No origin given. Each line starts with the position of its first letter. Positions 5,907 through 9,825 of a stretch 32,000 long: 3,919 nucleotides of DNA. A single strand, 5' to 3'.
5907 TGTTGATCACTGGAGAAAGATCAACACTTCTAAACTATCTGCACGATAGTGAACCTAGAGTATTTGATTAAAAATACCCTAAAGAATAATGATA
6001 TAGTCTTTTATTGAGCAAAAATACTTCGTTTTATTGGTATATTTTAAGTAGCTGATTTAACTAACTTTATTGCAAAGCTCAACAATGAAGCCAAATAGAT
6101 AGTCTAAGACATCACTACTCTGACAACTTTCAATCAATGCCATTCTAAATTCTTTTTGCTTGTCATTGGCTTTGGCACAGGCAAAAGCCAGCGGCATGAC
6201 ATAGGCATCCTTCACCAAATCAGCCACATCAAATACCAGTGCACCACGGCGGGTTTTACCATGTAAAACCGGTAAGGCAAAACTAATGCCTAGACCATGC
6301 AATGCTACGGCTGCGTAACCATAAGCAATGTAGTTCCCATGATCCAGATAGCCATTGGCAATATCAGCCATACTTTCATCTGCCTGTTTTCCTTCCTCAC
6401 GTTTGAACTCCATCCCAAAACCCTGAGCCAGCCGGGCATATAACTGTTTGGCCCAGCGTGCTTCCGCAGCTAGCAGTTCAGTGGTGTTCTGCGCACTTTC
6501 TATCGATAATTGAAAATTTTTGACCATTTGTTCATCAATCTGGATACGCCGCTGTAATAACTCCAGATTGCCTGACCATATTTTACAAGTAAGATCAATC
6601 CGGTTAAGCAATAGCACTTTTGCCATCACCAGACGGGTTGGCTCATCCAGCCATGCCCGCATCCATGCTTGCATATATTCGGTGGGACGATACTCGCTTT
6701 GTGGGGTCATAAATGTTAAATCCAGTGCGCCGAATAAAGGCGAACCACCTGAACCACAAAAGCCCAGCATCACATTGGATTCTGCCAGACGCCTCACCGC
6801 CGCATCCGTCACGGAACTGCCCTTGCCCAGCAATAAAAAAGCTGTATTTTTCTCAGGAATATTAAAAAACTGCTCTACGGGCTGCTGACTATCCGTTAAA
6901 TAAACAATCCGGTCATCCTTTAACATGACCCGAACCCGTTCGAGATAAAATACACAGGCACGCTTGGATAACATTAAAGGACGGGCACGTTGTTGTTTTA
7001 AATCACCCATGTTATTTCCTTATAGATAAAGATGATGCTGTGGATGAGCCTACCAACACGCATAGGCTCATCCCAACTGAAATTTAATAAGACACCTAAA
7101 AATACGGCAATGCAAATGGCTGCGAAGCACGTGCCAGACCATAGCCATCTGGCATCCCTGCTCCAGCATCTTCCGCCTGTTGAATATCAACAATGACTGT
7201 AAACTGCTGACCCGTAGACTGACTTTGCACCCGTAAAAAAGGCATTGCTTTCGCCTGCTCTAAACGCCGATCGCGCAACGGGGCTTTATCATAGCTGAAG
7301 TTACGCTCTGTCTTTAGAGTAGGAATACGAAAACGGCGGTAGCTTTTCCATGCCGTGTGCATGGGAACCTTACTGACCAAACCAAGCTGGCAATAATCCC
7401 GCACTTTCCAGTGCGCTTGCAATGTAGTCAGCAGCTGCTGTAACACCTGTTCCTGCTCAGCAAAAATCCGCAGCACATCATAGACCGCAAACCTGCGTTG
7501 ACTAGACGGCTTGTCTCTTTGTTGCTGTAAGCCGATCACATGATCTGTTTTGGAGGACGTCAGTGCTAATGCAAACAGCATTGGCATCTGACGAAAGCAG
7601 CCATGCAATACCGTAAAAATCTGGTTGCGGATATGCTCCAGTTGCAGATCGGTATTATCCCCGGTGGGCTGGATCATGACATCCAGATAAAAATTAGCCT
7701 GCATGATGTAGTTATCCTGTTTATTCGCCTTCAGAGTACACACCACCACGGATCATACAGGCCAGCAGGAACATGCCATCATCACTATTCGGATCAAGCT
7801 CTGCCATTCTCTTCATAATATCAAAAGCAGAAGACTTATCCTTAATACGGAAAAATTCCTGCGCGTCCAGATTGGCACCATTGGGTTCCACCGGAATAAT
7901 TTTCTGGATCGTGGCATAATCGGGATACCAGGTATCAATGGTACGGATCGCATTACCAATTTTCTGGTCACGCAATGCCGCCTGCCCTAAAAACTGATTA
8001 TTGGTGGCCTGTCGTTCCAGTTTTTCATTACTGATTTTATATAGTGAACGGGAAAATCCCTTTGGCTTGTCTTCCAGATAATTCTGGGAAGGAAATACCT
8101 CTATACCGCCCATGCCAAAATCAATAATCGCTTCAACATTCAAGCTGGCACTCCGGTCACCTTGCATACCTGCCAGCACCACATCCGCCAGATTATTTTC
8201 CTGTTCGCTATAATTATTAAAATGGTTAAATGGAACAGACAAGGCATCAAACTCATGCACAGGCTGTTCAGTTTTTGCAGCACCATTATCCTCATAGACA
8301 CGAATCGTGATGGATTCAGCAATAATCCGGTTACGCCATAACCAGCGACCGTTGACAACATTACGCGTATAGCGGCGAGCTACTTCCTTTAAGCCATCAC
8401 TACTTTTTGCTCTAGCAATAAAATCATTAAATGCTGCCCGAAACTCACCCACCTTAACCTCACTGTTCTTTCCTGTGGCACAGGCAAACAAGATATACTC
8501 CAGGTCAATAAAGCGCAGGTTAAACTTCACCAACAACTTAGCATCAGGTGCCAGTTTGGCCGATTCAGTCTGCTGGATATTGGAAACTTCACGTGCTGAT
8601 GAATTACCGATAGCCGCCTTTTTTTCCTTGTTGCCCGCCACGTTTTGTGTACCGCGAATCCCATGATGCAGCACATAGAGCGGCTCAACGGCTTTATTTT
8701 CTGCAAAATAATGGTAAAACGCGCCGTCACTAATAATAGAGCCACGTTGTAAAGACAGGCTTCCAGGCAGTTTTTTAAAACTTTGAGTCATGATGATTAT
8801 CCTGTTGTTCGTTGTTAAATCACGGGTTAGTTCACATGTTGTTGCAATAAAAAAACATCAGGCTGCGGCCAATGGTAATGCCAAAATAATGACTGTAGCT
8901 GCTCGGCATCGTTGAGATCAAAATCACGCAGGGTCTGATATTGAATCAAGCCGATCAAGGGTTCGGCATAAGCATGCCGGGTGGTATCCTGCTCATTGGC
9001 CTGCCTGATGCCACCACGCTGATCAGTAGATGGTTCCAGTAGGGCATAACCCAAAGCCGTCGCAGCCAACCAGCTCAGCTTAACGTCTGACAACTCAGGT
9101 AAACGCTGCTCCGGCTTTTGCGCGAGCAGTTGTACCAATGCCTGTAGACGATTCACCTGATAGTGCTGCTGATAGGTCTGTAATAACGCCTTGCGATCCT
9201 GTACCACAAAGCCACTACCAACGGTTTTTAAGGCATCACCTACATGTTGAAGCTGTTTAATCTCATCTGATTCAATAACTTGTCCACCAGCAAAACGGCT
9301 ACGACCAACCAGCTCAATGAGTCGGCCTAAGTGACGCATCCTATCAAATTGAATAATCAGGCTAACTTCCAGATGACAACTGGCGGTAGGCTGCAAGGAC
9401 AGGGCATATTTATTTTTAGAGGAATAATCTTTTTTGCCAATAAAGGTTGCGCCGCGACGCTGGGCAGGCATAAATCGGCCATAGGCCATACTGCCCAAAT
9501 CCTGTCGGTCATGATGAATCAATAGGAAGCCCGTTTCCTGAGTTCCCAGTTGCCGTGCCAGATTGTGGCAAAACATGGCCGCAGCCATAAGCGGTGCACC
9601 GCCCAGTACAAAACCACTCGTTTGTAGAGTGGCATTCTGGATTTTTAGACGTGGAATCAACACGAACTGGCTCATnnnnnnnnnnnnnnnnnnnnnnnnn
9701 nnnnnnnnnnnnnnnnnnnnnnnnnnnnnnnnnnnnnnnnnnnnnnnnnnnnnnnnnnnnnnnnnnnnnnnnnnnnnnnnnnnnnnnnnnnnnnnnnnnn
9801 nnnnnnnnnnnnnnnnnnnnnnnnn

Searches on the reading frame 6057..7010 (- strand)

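Call 6: search_protein_families(library=pfam, proteins=[window:6057-7010:-])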
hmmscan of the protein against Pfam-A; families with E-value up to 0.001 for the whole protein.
window:6057-7010:- (317 aa): 1 family
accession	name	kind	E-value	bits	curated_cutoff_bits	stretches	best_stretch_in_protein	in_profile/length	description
PF01867.21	Cas_Cas1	-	3.3e-12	46.6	22.3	1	28-286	10-258/283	CRISPR associated protein Cas1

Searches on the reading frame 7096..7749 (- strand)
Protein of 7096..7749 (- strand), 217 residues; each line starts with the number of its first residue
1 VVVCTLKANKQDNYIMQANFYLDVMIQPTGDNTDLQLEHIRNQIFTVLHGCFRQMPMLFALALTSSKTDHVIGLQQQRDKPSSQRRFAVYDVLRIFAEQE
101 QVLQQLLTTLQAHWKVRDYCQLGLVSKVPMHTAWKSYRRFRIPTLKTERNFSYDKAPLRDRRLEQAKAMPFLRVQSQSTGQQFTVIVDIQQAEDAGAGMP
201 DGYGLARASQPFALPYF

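Call 6: search_protein_families(library=pfam, proteins=[window:7096-7749:-])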
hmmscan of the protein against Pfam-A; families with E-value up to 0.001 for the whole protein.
window:7096-7749:- (217 aa): 1 family
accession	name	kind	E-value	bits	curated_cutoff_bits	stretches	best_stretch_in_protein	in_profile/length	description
PF09618.15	Cas_Csy4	-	6.3e-21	75.7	25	1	21-209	1-176/181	CRISPR-associated protein (Cas_Csy4)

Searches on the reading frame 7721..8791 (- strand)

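Call 6: search_protein_families(library=pfam, proteins=[window:7721-8791:-])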
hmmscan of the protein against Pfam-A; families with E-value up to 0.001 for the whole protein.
window:7721-8791:- (356 aa): 1 family
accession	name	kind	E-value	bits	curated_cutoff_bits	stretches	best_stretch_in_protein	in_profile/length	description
PF09615.15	Cas_Csy3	-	4e-76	256.9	25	1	9-353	2-328/328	CRISPR-associated protein (Cas_Csy3)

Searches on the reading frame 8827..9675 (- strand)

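Call 6: search_protein_families(library=pfam, proteins=[window:8827-9675:-])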
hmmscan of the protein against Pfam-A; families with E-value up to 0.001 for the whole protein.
window:8827-9675:- (282 aa): 1 family
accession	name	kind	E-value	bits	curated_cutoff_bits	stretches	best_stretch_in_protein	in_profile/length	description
PF09614.15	Cas_Csy2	-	1.9e-17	63.9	25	1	6-270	2-288/296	CRISPR-associated protein (Cas_Csy2)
